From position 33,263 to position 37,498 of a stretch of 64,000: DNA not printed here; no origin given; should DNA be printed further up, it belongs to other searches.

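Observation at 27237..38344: Two paralogous modules pairing a pilin-like gene with a giant cysteine-rich envelope protein (one fused, one split), headed by an RHH gene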

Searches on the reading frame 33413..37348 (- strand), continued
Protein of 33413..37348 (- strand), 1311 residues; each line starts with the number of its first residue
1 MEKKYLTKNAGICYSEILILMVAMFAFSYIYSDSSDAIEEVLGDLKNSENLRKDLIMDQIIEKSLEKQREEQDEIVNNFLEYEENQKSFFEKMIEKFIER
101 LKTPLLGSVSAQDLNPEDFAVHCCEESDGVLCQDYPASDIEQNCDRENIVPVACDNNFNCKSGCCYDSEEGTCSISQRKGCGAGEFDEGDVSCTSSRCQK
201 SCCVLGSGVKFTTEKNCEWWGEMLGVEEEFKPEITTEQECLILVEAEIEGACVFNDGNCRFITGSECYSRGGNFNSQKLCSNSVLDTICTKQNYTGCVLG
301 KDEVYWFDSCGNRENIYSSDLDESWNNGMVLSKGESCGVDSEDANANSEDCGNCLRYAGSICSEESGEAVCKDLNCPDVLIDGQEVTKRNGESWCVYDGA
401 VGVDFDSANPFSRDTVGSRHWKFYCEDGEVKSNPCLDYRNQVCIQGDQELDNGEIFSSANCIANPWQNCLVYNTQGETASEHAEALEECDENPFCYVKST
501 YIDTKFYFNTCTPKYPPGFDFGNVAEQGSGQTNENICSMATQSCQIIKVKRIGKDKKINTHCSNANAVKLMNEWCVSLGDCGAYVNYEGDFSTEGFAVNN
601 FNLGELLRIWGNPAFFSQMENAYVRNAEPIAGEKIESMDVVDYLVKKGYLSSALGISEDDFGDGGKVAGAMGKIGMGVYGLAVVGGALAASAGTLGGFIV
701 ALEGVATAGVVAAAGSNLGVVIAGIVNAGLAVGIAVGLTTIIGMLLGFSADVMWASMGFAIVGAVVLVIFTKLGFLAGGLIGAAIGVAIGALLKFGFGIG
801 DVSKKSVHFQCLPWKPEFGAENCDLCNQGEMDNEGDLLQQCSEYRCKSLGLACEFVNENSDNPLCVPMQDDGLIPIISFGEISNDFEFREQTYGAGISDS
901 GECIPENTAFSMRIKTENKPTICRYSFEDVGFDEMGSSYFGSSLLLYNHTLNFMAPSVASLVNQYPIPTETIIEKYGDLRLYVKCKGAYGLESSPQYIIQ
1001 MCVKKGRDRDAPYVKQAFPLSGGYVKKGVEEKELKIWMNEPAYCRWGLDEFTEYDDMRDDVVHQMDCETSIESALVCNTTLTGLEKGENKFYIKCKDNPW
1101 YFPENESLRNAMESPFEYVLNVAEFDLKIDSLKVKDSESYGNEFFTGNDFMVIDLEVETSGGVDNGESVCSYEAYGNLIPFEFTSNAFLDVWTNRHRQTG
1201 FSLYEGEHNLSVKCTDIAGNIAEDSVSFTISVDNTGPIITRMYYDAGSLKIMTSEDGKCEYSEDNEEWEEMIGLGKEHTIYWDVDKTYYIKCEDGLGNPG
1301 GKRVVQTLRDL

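Call 49: search_solved_structures(query=A1, max_evalue=1)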
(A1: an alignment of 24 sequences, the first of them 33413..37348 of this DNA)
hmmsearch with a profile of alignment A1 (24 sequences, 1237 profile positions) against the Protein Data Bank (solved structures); distinct sequences matched with E-value up to 1: 1.
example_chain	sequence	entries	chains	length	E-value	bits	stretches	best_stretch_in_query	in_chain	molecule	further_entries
3wxx_B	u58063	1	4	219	0.22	12.4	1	555-744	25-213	AopB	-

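Call 62: fold_search(model_id=the predicted structure, library=viral)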
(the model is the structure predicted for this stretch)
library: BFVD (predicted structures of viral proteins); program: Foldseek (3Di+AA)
matches with E <= 10: 662; with E <= 0.001: 174
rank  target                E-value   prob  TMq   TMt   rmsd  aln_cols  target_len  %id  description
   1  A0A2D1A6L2            1.5e-11  1.00  0.09  0.09  28.9       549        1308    9  Minor tail protein [Rhodococcus phage Trina]
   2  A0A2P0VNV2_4          1.9e-11  1.00  0.08  0.07  27.4       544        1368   12  Fibronectin type III domain-containing protein [Tetraselmis virus 1]
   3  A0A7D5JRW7            3.4e-11  1.00  0.09  0.08  28.1       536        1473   11  (no name in the UniProt tables at hand)
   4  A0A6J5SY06            5.8e-11  1.00  0.15  0.15  15.1       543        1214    9  Fibronectin type III [uncultured Caudovirales phage]
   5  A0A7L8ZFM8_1          7.9e-11  1.00  0.11  0.12  20.9       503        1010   11  (no name in the UniProt tables at hand)
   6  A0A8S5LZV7            1.4e-10  1.00  0.11  0.21  28.8       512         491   11  Uncharacterized protein [Caudovirales sp. ct7oE3]
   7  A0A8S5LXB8            1.8e-10  1.00  0.11  0.18  25.1       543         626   12  Uncharacterized protein [Siphoviridae sp. ctRiO19]
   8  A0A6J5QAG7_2          2.7e-10  1.00  0.11  0.14  24.0       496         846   11  Tip attachment protein J [uncultured Caudovirales phage]
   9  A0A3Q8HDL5            2.8e-10  1.00  0.12  0.18  30.5       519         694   10  (no name in the UniProt tables at hand)
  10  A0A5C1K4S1            3.1e-10  1.00  0.14  0.19  20.1       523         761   12  (no name in the UniProt tables at hand)
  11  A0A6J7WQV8            5.9e-10  1.00  0.09  0.09  23.9       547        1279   10  Uncharacterized protein [uncultured Caudovirales phage]
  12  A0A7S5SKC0            8.1e-10  1.00  0.12  0.15  29.4       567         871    8  (no name in the UniProt tables at hand)
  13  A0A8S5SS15            1.4e-09  1.00  0.11  0.19  29.1       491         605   10  Baseplate protein [Siphoviridae sp. ct5wd11]
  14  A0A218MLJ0            2.2e-09  1.00  0.09  0.10  24.6       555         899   11  Uncharacterized protein [uncultured virus]
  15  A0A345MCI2            2.3e-09  1.00  0.10  0.13  22.6       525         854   11  Minor tail protein [Gordonia phage Teatealatte]
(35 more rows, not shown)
